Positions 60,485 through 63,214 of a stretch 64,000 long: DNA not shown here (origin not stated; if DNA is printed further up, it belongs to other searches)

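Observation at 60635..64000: Accessory SecA2-like ATPase on a mobile element, followed by a signal-peptide protein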

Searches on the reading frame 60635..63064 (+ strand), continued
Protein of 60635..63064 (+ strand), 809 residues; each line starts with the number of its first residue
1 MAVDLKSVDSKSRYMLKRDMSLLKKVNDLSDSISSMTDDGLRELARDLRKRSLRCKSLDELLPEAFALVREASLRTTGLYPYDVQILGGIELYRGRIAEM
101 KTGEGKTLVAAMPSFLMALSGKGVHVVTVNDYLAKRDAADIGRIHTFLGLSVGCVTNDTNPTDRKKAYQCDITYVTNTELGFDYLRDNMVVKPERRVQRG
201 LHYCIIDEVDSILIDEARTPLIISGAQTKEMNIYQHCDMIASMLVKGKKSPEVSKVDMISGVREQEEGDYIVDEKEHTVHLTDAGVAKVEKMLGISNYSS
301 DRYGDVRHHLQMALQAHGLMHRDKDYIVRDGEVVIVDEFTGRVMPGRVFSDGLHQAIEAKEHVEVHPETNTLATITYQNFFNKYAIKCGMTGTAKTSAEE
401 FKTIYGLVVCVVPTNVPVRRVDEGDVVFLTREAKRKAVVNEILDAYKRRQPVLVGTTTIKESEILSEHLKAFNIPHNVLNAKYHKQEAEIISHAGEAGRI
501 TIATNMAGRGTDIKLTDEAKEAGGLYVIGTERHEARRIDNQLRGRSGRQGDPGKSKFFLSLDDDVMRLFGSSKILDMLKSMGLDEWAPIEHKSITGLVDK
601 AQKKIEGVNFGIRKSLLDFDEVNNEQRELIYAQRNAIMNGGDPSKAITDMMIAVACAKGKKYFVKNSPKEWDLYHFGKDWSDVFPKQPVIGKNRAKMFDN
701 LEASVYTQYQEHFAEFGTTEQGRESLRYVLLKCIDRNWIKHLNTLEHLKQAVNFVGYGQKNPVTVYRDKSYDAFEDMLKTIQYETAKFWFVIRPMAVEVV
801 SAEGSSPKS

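Call 20: find_encoding_contigs(protein=P0003, flank=10000, max_places=3)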
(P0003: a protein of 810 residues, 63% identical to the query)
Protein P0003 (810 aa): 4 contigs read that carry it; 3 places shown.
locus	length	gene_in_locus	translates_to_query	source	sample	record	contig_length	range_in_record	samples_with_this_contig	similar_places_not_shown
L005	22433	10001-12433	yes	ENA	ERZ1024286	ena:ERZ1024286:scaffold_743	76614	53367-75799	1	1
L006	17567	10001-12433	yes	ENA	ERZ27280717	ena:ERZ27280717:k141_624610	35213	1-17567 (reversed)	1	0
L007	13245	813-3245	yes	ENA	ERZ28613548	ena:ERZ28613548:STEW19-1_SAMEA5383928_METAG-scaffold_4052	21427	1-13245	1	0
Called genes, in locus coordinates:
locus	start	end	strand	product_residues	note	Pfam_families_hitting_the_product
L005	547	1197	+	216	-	-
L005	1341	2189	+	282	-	-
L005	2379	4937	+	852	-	PF14490:HHH_RecD2 (faint), PF05970:PIF1 (weak), PF13245:AAA_19, PF13604:AAA_30, PF01443:Viral_helicase1 (faint), PF18335:SH3_13, PF13538:UvrD_C_2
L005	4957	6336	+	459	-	-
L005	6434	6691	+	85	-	-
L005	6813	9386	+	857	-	PF05496:RuvB_N (faint), PF13191:AAA_16 (faint), PF00004:AAA, PF00005:ABC_tran (faint), PF01078:Mg_chelatase (faint), PF17866:AAA_lid_6, PF00004:AAA, PF17866:AAA_lid_6, +6 more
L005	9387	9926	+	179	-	-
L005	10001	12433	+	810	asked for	PF07517:SecA_DEAD, PF00270:DEAD (weak), PF01043:SecA_PP_bind, PF21090:P-loop_SecA, PF07516:SecA_SW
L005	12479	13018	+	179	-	PF18936:DUF5684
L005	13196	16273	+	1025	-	PF18655:SHIRT, PF05738:Cna_B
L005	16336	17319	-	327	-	PF01381:HTH_3 (weak), PF08281:Sigma70_r4_2 (faint), PF12844:HTH_19, PF04545:Sigma70_r4, PF03118:RNA_pol_A_CTD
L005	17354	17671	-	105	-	-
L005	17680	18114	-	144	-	PF00383:dCMP_cyt_deam_1, PF14437:MafB19-deam (faint)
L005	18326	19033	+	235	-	-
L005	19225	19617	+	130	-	-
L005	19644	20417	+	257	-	PF01693:Cauli_VI, PF00075:RNase_H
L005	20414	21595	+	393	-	PF09903:DUF2130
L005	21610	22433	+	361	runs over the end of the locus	PF14257:DUF4349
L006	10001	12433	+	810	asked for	PF07517:SecA_DEAD, PF00270:DEAD (weak), PF01043:SecA_PP_bind, PF21090:P-loop_SecA, PF07516:SecA_SW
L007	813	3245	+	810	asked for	PF07517:SecA_DEAD, PF00270:DEAD (weak), PF01043:SecA_PP_bind, PF21090:P-loop_SecA, PF07516:SecA_SW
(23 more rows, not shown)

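Call 21: find_encoding_contigs(protein=P0025, flank=10000, max_places=3)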
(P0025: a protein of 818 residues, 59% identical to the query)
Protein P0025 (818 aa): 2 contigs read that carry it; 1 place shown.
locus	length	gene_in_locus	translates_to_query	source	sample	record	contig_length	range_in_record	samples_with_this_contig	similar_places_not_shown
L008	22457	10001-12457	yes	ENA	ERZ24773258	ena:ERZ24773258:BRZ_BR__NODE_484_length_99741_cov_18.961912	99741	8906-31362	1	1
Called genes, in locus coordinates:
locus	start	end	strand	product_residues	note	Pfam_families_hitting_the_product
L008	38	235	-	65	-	-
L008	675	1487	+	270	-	-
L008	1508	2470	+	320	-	-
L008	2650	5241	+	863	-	PF13245:AAA_19, PF13604:AAA_30, PF01443:Viral_helicase1 (faint), PF18335:SH3_13 (faint), PF13538:UvrD_C_2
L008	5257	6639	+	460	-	-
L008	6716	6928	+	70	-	-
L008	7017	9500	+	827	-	PF05496:RuvB_N (weak), PF13191:AAA_16 (faint), PF13245:AAA_19 (faint), PF20720:nSTAND3 (faint), PF00004:AAA, PF17866:AAA_lid_6, PF00004:AAA, PF17866:AAA_lid_6, +7 more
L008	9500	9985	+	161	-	-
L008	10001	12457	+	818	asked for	PF07517:SecA_DEAD, PF00270:DEAD (weak), PF01043:SecA_PP_bind, PF21090:P-loop_SecA, PF07516:SecA_SW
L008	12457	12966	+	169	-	PF18936:DUF5684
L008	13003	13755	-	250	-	PF00383:dCMP_cyt_deam_1, PF14437:MafB19-deam (faint)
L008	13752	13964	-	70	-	-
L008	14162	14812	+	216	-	-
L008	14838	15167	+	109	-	-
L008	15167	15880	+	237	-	PF01693:Cauli_VI, PF00075:RNase_H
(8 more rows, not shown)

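Call 36: search_dna_similar(query=window:60635-63064:+, collection=plasmids, mode=protein, max_rows=60, rows=spread)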
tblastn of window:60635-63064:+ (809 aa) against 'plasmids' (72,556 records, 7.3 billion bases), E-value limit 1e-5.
Records with a match: 148; places in all: 157; records where one place covers at least 80% of the query: 116.
Best place of each record, by identity: <60% 148.
By first word of the organism name: Lactobacillus 12; Clostridium 11; Staphylococcus 11; Escherichia 9; Sinorhizobium 5; Rhizobium 5; Listeria 4; Acinetobacter 4; Candidatus 4; Variovorax 4; and 55 more.
By predicted mobility (MOB-suite, as given by PLSDB): non-mobilizable 132; mobilizable 10; conjugative 6.
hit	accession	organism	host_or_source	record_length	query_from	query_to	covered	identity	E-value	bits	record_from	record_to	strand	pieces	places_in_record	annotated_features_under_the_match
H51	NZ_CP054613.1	Paenibacillus cellulosilyticus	cell culture,soil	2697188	16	788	96%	47.8%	0e+0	714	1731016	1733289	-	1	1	none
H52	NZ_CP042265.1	Qingshengfaniella alkalisoli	cell culture,saline soil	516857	22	798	96%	46.7%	0e+0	654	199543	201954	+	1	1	secA: preprotein translocase subunit SecA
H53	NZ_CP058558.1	Alkaliphilus sp. B6464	-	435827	25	792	95%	46.6%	0e+0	667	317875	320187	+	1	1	secA: preprotein translocase subunit SecA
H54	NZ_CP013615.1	Clostridium perfringens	canine,Pure culture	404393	10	792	97%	44.9%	0e+0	658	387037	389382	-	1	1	none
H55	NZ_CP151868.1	Bacillus thuringiensis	tobacco,mixed culture,leaves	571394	5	788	97%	44.8%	0e+0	669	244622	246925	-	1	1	secA: preprotein translocase subunit SecA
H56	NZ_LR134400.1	Listeria monocytogenes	Homo sapiens,Vein blood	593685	17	788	95%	45.2%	0e+0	654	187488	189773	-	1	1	secA: preprotein translocase subunit SecA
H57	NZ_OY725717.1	Collinsella aerofaciens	-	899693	16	781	95%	45.4%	0e+0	660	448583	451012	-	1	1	secA: preprotein translocase subunit SecA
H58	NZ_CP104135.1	Sinorhizobium sp. C101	Phaseolus vulgaris,cell ...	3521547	26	808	97%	44.4%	0e+0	640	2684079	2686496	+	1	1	none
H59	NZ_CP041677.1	Limosilactobacillus reuteri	Peromyscus leucopus,Wholel organism ...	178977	22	782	94%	45.6%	0e+0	620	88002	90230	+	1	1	secA: preprotein translocase subunit SecA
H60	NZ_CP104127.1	Sinorhizobium sp. M103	Phaseolus vulgaris,cell ...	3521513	26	808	97%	44.3%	0e+0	639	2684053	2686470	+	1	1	none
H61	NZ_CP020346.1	Pasteurella multocida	Oryctolagus cuniculus,lung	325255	10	782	96%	44.4%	0e+0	627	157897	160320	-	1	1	secA: preprotein translocase subunit SecA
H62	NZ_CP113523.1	Pasteurella multocida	rabbit,mixed culture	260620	10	782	96%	44.4%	0e+0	627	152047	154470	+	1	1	secA: preprotein translocase subunit SecA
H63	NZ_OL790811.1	Proteus mirabilis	-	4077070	10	784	96%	44.0%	0e+0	637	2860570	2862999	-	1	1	none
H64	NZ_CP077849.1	Acinetobacter baumannii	Homo sapiens,Rectal swab_P28_BU14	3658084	10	782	96%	44.0%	0e+0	644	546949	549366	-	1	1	none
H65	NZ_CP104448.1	Acinetobacter baumannii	Homo sapiens,sputum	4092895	10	782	96%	43.9%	0e+0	644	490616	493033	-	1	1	none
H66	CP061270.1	Escherichia coli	Sheep,cell culture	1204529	6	784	96%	43.3%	0e+0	626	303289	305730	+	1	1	secA: preprotein translocase subunit SecA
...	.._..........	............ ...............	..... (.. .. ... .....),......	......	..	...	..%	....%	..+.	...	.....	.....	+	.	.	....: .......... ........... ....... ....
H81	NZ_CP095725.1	Listeria innocua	Homo sapiens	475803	35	775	92%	41.4%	5e-161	526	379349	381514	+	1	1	secA2: accessory Sec system translocase SecA2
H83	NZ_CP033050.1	Virgibacillus halodenitrificans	cell culture,Red Sea lagoons-Mangrove ...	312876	25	787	94%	39.3%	6e-161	526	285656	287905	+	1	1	secA2: accessory Sec system translocase SecA2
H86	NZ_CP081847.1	Enterococcus raffinosus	Homo sapiens,feces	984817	23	781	94%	37.2%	4e-146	483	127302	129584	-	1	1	secA2: accessory Sec system translocase SecA2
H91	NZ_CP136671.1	Lactiplantibacillus plantarum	pickled cowpea,pickled cowpea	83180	23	792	95%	36.1%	3e-137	457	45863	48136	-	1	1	secA2: accessory Sec system translocase SecA2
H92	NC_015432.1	Staphylococcus saprophyticus subsp. saprophyticus MS1146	-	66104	16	801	97%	34.9%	6e-131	438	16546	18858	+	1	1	secA2: accessory Sec system translocase SecA2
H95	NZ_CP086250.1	Clostridium estertheticum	single colony,beef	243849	8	727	89%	36.4%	6e-130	436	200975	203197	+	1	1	accessory Sec system translocase SecA2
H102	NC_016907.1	Gordonia polyisoprenivorans VH2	-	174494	10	650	79%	36.7%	7e-103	357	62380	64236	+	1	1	secA2: accessory Sec system translocase SecA2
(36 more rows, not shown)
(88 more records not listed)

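Call 37: get_annotated_region(hit=H26, flank=20000)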
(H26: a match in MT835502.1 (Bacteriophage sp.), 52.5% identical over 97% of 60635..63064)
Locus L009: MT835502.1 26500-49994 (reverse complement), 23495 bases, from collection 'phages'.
description: UNVERIFIED: Bacteriophage sp. clone scaffold_52 genomic sequence.
organism: Bacteriophage sp. (NCBI taxid 38018)
taxonomy: Viruses
host: -; source: human fecal samples; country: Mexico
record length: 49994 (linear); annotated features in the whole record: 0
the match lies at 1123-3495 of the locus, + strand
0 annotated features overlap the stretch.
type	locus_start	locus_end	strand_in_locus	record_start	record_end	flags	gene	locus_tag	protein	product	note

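Call 38: get_annotated_region(hit=H2, flank=15000)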
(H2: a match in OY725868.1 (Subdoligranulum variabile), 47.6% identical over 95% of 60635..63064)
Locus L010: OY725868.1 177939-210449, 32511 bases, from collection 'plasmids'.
description: Subdoligranulum variabile strain Subdoligranulum variabile TSDC17.2-1.1 genome assembly, plasmid: 34
organism: Subdoligranulum variabile (NCBI taxid 214851)
taxonomy: Bacteria; Bacillota; Clostridia; Eubacteriales; Oscillospiraceae; Subdoligranulum; Subdoligranulum variabile
host: -; source: -; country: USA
typing (MOB-suite, as given by PLSDB): non-mobilizable
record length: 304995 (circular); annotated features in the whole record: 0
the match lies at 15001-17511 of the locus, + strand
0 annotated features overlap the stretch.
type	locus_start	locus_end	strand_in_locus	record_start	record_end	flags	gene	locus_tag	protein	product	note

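Call 41: get_annotated_region(hit=H81, flank=600)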
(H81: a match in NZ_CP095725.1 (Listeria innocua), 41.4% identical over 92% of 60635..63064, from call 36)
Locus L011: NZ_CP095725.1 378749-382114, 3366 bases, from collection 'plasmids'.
description: Listeria innocua strain 2010L-2059 plasmid unnamed, complete sequence
organism: Listeria innocua (NCBI taxid 1642)
taxonomy: Bacteria; Bacillota; Bacilli; Bacillales; Listeriaceae; Listeria; Listeria innocua
host: -; source: Homo sapiens; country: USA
typing (MOB-suite, as given by PLSDB): non-mobilizable
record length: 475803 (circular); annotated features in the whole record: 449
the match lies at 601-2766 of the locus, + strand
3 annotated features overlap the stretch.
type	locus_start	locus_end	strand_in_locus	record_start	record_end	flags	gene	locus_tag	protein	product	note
CDS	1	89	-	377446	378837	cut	-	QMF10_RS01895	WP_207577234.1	invasion associated endopeptidase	-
CDS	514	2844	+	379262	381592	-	secA2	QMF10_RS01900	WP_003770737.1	accessory Sec system translocase SecA2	-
CDS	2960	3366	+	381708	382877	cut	-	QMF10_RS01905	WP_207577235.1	AI-2E family transporter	GO:1905887 - autoinducer AI-2 transmembrane transport [Evidence IEA]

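Call 42: get_annotated_region(hit=H83, flank=600)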
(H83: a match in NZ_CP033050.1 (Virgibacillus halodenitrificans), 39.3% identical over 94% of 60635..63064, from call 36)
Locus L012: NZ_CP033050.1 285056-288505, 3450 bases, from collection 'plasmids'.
description: Virgibacillus halodenitrificans strain Bac324 plasmid unnamed, complete sequence
organism: Virgibacillus halodenitrificans (NCBI taxid 1482)
taxonomy: Bacteria; Bacillota; Bacilli; Bacillales; Bacillaceae; Virgibacillus; Virgibacillus halodenitrificans
host: -; source: cell culture,Red Sea lagoons-Mangrove Mud; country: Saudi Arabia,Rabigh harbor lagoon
typing (MOB-suite, as given by PLSDB): non-mobilizable
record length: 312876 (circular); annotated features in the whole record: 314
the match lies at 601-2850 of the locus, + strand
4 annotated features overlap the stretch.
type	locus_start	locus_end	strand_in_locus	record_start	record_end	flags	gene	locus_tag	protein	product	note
CDS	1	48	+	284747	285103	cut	-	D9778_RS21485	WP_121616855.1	hypothetical protein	-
CDS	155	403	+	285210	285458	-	-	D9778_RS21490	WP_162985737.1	hypothetical protein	-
CDS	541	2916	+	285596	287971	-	secA2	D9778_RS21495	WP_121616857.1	accessory Sec system translocase SecA2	GO:0045232 - S-layer organization [Evidence IEA]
CDS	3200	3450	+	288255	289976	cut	-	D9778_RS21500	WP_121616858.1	LPD1 domain-containing protein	-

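Call 43: get_annotated_region(hit=H86, flank=600)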
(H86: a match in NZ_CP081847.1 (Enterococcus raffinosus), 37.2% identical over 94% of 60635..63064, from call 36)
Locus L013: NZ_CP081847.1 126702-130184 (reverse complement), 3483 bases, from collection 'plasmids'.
description: Enterococcus raffinosus strain CX012922 plasmid pCX012922, complete sequence
organism: Enterococcus raffinosus (NCBI taxid 71452)
taxonomy: Bacteria; Bacillota; Bacilli; Lactobacillales; Enterococcaceae; Enterococcus; Enterococcus raffinosus
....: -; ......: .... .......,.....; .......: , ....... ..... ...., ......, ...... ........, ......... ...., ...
typing (MOB-suite, as given by PLSDB): non-mobilizable
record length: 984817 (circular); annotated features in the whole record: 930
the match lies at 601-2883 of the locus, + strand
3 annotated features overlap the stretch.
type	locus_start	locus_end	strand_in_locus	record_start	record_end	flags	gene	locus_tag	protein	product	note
CDS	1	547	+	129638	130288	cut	-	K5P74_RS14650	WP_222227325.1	helix-turn-helix domain-containing protein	-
CDS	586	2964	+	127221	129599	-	secA2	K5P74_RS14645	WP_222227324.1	accessory Sec system translocase SecA2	GO:0015031 - protein transport [Evidence IEA]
CDS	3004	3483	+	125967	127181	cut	-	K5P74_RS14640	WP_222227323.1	accessory Sec system protein translocase subunit SecY2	-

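Call 44: get_annotated_region(hit=H92, flank=600)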
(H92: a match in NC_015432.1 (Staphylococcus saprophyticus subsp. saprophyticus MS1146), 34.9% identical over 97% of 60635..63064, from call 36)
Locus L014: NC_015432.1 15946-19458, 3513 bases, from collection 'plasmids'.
description: Staphylococcus saprophyticus subsp. saprophyticus MS1146 plasmid pSSAP1, complete sequence
organism: Staphylococcus saprophyticus subsp. saprophyticus MS1146 (NCBI taxid 881952)
taxonomy: Bacteria; Bacillota; Bacilli; Bacillales; Staphylococcaceae; Staphylococcus; Staphylococcus saprophyticus; Staphylococcus saprophyticus subsp. saprophyticus MS1146
host: -; source: -; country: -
typing (MOB-suite, as given by PLSDB): non-mobilizable; replicon rep_cluster_1017
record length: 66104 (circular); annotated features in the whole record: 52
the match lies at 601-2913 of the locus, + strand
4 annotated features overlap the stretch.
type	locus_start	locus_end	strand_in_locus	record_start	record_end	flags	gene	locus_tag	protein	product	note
CDS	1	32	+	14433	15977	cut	asp2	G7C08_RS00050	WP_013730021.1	accessory Sec system protein Asp2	GO:0006886 - intracellular protein transport [Evidence IEA]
CDS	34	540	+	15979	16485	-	asp3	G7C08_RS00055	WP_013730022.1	accessory Sec system protein Asp3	GO:0006886 - intracellular protein transport [Evidence IEA]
CDS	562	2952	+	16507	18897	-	secA2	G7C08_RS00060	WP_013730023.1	accessory Sec system translocase SecA2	GO:0015031 - protein transport [Evidence IEA]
CDS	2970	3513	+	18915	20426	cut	gtfA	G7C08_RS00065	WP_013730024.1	accessory Sec system glycosyltransferase GtfA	-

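Call 45: get_annotated_region(hit=H91, flank=600)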
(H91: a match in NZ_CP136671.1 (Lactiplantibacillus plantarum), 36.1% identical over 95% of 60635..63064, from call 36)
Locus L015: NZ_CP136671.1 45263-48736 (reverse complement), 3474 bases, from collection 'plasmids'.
description: Lactiplantibacillus plantarum strain MSJK0048 plasmid unnamed1, complete sequence
organism: Lactiplantibacillus plantarum (NCBI taxid 1590)
taxonomy: Bacteria; Bacillota; Bacilli; Lactobacillales; Lactobacillaceae; Lactiplantibacillus; Lactiplantibacillus plantarum
host: -; source: pickled cowpea,pickled cowpea; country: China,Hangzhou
typing (MOB-suite, as given by PLSDB): mobilizable; relaxase MOBP,MOBP
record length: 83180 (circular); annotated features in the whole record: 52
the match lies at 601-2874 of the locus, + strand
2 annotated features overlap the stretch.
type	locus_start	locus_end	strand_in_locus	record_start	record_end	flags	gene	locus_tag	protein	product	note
CDS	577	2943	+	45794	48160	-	secA2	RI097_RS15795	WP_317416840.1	accessory Sec system translocase SecA2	GO:0015031 - protein transport [Evidence IEA]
CDS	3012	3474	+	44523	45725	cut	secY2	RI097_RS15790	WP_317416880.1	accessory Sec system protein translocase subunit SecY2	GO:0006886 - intracellular protein transport [Evidence IEA]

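Call 46: get_annotated_region(hit=H95, flank=8000)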
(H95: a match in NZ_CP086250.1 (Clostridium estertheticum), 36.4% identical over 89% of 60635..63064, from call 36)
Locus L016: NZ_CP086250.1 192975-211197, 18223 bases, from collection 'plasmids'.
description: Clostridium estertheticum strain DSM 14864 plasmid pDSM14864-244, complete sequence
organism: Clostridium estertheticum (NCBI taxid 238834)
taxonomy: Bacteria; Bacillota; Clostridia; Eubacteriales; Clostridiaceae; Clostridium; Clostridium estertheticum
host: -; source: single colony,beef; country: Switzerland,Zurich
typing (MOB-suite, as given by PLSDB): non-mobilizable
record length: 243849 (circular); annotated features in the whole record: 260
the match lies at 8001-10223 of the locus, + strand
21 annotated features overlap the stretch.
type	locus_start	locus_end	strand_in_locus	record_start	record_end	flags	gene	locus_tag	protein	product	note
CDS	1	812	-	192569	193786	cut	-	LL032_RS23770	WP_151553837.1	ABC transporter permease subunit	GO:0055085 - transmembrane transport [Evidence IEA]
CDS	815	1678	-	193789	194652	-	-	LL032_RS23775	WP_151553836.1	ATP-binding cassette domain-containing protein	-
CDS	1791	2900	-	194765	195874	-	-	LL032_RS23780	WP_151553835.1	HAMP domain-containing sensor histidine kinase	GO:0007165 - signal transduction [Evidence IEA]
CDS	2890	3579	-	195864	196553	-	-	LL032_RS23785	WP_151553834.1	response regulator transcription factor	GO:0000160 - phosphorelay signal transduction system [Evidence IEA]; GO:0006355 - regulation of DNA-templated ...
CDS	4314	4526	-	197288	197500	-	-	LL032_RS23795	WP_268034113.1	hypothetical protein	-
CDS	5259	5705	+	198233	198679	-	-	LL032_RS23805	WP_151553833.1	hypothetical protein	-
CDS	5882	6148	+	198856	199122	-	-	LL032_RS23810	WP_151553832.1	hypothetical protein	-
CDS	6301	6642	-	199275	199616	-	-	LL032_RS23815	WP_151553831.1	cupin domain-containing protein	-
CDS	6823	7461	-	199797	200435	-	ribB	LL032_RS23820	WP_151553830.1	3,4-dihydroxy-2-butanone-4-phosphate synthase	-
CDS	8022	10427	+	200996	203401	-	-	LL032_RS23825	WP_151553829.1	accessory Sec system translocase SecA2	-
CDS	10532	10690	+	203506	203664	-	-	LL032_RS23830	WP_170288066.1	hypothetical protein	-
CDS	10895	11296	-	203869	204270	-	-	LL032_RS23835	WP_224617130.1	hypothetical protein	-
CDS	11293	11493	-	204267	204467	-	-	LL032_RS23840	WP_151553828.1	helix-turn-helix transcriptional regulator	-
CDS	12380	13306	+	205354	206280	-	-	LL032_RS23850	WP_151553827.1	MerR family transcriptional regulator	GO:0006355 - regulation of DNA-templated transcription [Evidence IEA]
CDS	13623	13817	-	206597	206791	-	-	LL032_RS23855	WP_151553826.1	helix-turn-helix transcriptional regulator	-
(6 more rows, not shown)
